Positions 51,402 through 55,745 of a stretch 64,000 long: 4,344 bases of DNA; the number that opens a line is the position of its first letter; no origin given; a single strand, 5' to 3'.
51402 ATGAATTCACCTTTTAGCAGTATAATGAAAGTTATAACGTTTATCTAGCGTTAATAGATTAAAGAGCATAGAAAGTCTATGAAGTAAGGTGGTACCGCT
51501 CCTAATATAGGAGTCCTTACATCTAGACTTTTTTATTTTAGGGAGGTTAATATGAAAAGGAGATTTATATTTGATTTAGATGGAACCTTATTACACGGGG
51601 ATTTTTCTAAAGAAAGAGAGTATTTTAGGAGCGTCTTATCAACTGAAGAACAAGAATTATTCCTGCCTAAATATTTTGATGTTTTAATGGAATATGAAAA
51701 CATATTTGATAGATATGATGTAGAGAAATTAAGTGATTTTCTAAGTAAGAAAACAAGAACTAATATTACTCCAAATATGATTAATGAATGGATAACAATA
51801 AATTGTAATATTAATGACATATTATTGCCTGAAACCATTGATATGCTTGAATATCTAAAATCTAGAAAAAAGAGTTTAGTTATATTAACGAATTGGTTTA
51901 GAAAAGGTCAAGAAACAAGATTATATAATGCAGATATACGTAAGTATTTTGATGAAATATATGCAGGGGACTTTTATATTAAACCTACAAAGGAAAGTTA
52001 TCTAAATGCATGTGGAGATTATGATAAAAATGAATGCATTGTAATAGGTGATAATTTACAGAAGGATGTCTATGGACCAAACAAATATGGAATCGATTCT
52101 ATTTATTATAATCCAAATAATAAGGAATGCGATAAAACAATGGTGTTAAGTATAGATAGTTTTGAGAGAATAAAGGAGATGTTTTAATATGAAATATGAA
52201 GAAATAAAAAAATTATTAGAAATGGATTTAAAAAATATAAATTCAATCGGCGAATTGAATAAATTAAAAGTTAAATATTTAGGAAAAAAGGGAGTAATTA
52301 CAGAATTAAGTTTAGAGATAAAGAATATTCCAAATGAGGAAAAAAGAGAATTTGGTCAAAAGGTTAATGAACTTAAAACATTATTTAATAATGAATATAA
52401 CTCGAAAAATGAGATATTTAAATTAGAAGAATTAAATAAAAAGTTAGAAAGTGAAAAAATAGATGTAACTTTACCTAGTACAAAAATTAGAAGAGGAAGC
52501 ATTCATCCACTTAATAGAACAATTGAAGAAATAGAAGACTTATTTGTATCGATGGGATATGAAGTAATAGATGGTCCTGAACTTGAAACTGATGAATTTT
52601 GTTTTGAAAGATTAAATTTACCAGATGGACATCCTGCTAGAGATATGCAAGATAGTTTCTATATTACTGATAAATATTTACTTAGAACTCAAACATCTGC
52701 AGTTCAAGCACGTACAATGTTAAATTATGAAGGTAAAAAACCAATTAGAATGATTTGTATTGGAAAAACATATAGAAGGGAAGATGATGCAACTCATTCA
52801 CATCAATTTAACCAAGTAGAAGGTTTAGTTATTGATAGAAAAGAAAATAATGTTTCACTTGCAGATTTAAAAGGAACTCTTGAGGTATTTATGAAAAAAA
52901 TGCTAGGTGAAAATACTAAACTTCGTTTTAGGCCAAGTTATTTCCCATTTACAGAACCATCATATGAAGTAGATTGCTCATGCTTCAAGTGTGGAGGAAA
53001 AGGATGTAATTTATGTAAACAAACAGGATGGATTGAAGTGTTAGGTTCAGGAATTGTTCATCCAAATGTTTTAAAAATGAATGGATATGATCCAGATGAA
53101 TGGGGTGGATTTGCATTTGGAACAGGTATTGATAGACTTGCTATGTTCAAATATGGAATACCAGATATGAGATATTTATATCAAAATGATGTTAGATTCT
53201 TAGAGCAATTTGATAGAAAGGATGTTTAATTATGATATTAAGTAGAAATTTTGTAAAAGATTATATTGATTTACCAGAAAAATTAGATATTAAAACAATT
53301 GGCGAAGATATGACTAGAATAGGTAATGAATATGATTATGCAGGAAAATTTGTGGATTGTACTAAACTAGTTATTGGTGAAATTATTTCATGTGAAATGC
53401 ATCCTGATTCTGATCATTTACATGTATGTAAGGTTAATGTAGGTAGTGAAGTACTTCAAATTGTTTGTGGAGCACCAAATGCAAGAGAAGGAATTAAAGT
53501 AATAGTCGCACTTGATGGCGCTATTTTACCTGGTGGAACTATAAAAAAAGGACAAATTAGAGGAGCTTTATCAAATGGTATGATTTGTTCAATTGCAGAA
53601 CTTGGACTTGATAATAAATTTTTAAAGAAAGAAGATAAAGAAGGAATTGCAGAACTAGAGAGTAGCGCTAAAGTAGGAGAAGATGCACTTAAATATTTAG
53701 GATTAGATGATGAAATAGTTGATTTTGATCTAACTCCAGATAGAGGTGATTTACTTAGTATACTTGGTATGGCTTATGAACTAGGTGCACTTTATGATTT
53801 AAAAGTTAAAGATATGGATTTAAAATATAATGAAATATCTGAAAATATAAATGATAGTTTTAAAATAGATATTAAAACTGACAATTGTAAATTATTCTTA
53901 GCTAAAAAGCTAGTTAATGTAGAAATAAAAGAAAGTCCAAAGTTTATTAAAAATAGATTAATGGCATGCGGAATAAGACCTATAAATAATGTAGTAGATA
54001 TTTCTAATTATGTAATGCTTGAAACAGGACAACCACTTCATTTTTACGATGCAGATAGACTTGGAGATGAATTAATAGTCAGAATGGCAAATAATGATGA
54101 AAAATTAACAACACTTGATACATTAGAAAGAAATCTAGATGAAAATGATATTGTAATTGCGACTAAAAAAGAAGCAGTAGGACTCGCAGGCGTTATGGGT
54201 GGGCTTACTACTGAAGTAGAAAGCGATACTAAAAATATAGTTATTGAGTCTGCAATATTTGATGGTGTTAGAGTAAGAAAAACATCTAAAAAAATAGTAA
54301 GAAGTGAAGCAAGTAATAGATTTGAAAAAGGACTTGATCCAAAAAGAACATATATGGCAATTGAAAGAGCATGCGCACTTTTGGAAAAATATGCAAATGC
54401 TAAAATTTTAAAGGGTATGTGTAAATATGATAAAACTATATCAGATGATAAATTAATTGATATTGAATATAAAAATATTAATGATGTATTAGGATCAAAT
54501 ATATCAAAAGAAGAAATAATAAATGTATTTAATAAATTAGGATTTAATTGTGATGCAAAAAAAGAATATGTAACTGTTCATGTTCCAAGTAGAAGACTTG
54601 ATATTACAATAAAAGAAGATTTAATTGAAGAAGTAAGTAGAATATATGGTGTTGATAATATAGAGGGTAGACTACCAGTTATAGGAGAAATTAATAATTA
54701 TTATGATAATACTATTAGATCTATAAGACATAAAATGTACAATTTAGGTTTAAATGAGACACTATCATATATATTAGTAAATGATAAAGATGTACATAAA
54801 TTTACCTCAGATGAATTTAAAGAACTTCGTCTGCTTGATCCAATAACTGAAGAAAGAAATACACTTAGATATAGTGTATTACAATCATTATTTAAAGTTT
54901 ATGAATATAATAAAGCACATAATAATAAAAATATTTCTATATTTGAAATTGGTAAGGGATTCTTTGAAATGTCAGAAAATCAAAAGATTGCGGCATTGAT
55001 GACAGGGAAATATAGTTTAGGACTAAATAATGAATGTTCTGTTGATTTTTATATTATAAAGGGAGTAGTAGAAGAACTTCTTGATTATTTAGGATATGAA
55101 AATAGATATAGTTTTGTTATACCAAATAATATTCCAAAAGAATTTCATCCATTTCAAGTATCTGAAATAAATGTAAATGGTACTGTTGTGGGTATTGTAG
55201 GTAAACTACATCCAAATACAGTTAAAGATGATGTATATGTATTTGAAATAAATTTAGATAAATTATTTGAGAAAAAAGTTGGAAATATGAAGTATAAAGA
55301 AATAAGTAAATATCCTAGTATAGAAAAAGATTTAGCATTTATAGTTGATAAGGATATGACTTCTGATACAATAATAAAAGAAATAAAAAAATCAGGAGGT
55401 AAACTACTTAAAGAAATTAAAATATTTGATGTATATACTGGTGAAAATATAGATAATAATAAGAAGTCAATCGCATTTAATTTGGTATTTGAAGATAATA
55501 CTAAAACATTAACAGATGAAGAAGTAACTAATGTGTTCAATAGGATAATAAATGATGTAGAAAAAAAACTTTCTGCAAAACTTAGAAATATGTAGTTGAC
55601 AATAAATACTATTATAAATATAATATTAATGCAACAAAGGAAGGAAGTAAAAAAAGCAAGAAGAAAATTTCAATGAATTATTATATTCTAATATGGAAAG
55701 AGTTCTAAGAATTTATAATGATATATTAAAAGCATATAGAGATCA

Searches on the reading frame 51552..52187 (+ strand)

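Call 67: search_protein_families(library=pfam, proteins=[window:51552-52187:+], max_evalue=1e-8)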
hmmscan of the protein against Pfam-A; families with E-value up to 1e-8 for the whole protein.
window:51552-52187:+ (211 aa): 2 families
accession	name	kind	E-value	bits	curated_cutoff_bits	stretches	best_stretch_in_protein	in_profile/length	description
PF00702.32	Hydrolase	-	8.9e-16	59.3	26.4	1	5-173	4-184/191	haloacid dehalogenase-like hydrolase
PF13419.12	HAD_2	-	3.1e-14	53.9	23.8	1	6-184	2-176/178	Haloacid dehalogenase-like hydrolase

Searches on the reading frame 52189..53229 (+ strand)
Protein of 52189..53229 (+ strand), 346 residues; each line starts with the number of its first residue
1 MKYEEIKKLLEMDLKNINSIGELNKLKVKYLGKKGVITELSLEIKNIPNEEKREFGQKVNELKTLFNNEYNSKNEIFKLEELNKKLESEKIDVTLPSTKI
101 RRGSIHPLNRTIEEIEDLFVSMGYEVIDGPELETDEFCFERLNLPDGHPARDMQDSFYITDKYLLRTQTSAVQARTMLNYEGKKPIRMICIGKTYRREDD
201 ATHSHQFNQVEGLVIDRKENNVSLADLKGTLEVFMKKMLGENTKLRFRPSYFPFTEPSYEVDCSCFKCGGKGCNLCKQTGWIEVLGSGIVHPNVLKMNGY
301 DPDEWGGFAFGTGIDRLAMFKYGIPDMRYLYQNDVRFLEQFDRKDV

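Call 67: search_protein_families(library=pfam, proteins=[window:52189-53229:+], max_evalue=1e-8)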
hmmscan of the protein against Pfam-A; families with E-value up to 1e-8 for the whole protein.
window:52189-53229:+ (346 aa): 2 families
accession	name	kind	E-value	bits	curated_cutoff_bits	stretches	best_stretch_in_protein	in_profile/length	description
PF01409.25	tRNA-synt_2d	-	2.2e-98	329.1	19.8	1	90-341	1-246/246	tRNA synthetases class II core domain (F)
PF02912.23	Phe_tRNA-synt_N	-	3.9e-19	68.8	22.3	1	19-86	2-69/69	Aminoacyl tRNA synthetase class II, N-terminal domain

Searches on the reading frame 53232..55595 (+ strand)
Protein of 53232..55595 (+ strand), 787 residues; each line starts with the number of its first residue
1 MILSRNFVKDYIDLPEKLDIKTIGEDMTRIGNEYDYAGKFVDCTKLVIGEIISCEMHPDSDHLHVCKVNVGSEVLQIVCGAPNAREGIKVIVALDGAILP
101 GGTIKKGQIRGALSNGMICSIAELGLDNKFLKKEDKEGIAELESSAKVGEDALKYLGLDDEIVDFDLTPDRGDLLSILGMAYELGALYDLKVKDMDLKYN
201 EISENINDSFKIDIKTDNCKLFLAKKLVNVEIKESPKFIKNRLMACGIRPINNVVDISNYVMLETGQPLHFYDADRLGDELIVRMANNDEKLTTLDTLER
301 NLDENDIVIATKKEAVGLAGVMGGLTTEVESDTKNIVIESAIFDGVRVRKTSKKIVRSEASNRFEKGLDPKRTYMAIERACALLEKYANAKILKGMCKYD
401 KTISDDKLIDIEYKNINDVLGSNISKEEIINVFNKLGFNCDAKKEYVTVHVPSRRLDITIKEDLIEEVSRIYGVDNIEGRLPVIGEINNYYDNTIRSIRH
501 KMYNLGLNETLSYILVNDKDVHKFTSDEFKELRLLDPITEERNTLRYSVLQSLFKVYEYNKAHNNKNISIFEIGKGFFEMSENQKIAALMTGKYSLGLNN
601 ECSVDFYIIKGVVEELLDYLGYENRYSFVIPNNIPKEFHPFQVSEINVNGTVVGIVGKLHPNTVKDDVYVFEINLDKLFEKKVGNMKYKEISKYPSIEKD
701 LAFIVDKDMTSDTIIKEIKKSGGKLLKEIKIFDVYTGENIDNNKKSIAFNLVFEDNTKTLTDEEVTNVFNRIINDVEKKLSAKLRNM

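Call 67: search_protein_families(library=pfam, proteins=[window:53232-55595:+], max_evalue=1e-8)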
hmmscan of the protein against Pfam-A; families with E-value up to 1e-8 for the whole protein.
window:53232-55595:+ (787 aa): 5 families
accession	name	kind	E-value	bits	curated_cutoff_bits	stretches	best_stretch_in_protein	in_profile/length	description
PF03483.22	B3_4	-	4.3e-62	209.2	29.3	1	219-389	2-174/174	B3/4 domain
PF17759.6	tRNA_synthFbeta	-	8.6e-42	143.5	22.4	1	489-675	16-214/214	Phenylalanyl tRNA synthetase beta chain CLM domain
PF03147.19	FDX-ACB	-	2.4e-32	111.7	31.1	1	692-785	1-94/94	Ferredoxin-fold anticodon binding domain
PF01588.26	tRNA_bind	-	1.2e-21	77.1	27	1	46-150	1-95/96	Putative tRNA binding domain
PF03484.21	B5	-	5.3e-20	71.8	28.6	1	409-473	1-66/67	tRNA synthetase B5 domain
